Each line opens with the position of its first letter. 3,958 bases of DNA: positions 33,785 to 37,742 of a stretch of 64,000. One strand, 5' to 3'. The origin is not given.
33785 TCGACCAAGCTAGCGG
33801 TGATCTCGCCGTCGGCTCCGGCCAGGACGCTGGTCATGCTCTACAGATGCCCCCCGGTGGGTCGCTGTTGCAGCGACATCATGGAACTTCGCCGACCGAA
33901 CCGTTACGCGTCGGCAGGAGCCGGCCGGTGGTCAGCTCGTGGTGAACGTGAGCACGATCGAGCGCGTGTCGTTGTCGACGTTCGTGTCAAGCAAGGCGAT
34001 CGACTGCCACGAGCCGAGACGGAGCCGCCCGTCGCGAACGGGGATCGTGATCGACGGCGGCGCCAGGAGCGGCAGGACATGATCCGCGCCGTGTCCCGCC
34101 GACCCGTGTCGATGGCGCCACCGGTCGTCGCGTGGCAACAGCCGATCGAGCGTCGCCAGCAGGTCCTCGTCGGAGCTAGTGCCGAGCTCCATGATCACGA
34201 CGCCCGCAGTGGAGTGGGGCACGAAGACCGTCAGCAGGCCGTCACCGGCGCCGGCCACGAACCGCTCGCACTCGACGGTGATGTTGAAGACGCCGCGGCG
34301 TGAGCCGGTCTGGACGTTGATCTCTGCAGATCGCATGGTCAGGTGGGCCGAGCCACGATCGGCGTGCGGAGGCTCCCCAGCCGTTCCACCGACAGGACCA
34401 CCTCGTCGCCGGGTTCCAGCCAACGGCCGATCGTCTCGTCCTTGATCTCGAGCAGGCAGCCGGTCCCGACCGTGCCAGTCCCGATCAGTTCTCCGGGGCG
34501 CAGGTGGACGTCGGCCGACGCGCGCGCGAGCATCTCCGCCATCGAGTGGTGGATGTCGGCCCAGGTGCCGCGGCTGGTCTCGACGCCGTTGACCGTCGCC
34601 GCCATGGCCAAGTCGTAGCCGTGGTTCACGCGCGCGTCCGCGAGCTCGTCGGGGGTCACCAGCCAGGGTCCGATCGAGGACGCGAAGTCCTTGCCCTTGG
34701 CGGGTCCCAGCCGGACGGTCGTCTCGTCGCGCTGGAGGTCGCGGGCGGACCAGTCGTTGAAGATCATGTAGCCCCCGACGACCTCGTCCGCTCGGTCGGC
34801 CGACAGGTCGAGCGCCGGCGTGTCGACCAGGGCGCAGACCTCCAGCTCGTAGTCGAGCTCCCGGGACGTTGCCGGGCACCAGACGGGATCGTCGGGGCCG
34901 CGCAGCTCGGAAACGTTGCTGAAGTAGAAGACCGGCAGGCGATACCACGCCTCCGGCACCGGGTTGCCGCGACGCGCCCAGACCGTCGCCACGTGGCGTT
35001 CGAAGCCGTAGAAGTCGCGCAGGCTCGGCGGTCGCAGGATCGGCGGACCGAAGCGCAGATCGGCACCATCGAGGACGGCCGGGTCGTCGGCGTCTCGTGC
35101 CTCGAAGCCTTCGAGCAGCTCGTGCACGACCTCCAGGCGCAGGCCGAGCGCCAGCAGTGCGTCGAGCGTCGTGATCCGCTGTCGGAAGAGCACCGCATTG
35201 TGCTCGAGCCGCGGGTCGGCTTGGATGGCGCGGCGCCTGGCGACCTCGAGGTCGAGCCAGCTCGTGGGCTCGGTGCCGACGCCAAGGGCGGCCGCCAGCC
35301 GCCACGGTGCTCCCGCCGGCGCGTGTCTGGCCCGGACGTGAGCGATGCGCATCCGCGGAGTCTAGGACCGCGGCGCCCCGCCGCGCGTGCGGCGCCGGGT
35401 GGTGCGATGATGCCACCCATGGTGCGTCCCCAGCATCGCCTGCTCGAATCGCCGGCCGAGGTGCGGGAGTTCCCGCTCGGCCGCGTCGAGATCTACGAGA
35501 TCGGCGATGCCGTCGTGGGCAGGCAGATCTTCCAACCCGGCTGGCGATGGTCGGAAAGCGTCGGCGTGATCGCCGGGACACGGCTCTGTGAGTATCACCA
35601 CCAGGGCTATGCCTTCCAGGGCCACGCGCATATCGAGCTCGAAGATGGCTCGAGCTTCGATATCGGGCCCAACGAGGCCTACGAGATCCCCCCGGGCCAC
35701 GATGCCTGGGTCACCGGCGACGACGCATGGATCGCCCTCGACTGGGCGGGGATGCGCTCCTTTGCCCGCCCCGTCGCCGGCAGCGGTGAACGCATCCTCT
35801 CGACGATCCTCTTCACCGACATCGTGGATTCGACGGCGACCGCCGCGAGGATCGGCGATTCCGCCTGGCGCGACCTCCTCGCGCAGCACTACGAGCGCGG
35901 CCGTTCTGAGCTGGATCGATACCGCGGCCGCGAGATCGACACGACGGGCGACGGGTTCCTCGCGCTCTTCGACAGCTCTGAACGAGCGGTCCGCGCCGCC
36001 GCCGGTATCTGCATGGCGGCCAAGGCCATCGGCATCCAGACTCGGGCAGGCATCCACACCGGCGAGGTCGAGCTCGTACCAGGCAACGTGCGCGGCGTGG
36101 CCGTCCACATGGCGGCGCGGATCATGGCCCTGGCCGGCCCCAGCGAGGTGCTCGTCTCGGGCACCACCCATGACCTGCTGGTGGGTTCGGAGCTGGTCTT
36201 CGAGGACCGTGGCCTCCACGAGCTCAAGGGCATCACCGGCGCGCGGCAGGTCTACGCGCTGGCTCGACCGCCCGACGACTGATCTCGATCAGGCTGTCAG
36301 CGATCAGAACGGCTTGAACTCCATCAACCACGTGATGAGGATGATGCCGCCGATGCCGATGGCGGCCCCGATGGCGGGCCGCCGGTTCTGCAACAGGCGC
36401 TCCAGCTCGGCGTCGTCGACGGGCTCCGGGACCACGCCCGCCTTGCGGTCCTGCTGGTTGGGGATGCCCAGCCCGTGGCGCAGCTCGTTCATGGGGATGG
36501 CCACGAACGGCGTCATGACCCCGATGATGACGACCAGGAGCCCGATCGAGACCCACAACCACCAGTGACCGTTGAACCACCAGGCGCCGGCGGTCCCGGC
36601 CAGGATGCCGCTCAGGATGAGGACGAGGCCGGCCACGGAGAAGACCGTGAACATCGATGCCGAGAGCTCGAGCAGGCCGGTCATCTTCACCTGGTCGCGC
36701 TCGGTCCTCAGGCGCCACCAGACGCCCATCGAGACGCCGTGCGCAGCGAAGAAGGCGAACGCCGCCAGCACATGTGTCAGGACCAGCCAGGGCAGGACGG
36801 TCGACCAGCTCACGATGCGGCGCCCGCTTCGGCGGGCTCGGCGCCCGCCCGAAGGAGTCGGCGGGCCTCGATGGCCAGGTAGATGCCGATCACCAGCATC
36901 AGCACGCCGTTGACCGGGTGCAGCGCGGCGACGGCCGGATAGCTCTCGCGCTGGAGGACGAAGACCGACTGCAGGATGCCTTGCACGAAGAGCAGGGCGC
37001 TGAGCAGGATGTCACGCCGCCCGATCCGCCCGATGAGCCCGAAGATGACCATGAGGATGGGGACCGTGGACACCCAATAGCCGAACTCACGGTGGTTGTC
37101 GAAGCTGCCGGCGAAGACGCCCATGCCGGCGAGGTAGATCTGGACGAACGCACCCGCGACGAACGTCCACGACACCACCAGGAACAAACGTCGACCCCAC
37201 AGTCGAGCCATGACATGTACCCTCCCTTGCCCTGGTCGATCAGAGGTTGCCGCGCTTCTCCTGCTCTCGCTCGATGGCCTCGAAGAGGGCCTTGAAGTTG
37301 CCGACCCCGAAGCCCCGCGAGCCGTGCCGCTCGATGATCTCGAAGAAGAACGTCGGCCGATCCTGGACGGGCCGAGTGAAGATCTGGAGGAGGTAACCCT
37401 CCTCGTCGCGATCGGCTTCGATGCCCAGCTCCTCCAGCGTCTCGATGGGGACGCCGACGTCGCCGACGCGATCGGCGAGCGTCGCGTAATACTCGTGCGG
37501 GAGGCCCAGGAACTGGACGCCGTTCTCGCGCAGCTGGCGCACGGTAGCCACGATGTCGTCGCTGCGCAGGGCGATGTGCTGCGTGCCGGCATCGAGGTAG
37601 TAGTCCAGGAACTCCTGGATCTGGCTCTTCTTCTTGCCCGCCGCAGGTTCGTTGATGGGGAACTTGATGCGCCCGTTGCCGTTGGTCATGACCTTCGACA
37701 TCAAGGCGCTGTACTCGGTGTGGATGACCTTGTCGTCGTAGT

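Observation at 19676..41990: Seven ECF sigma / single-pass membrane partner operons in 22 kb; six share a short partner domain I cannot place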

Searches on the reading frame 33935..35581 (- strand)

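Call 71: search_protein_families(library=pfam, max_evalue=0.0001, proteins=[window:33935-35581:-])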
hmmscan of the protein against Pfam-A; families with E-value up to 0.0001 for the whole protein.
window:33935-35581:- (549 aa): 1 family
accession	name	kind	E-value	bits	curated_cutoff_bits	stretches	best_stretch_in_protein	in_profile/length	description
PF01894.22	UPF0047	-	7.4e-26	91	27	1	433-545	1-116/117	Uncharacterised protein family UPF0047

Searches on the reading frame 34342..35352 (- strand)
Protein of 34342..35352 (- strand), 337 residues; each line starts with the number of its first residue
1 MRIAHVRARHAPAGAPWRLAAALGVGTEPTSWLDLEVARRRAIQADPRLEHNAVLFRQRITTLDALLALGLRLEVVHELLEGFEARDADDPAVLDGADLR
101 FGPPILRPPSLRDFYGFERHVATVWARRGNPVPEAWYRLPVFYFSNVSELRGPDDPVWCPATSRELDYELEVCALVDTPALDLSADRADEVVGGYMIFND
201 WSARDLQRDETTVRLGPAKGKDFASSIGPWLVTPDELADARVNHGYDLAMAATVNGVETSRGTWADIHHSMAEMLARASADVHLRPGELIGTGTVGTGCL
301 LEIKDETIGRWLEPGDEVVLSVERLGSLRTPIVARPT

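Call 74: search_protein_families(library=pfam, max_evalue=0.001, proteins=[window:34342-35352:-])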
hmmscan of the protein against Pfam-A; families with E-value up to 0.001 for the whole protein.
window:34342-35352:- (337 aa): 1 family
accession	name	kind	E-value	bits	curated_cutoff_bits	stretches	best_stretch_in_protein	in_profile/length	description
PF01557.24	FAA_hydrolase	-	2.1e-49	168.5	23.9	1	113-333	5-214/214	Fumarylacetoacetate (FAA) hydrolase C-terminal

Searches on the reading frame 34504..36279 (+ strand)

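Call 71: search_protein_families(library=pfam, max_evalue=0.0001, proteins=[window:34504-36279:+])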
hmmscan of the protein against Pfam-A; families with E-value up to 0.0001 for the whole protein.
window:34504-36279:+ (592 aa): 1 family
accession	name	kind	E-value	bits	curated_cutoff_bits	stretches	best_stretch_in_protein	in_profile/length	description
PF00211.25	Guanylate_cyc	-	1.4e-12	48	21.9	1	434-586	10-181/183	Adenylate and Guanylate cyclase catalytic domain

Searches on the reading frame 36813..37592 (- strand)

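Call 72: search_protein_families(library=pfam, max_evalue=0.0001, proteins=[window:36813-37592:-])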
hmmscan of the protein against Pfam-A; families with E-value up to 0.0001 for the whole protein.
window:36813-37592:- (260 aa): 1 family
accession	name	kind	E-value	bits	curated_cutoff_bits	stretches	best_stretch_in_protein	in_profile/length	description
PF19728.4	DUF6220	-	3e-14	53.5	29.8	1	151-210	1-62/66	Family of unknown function (DUF6220)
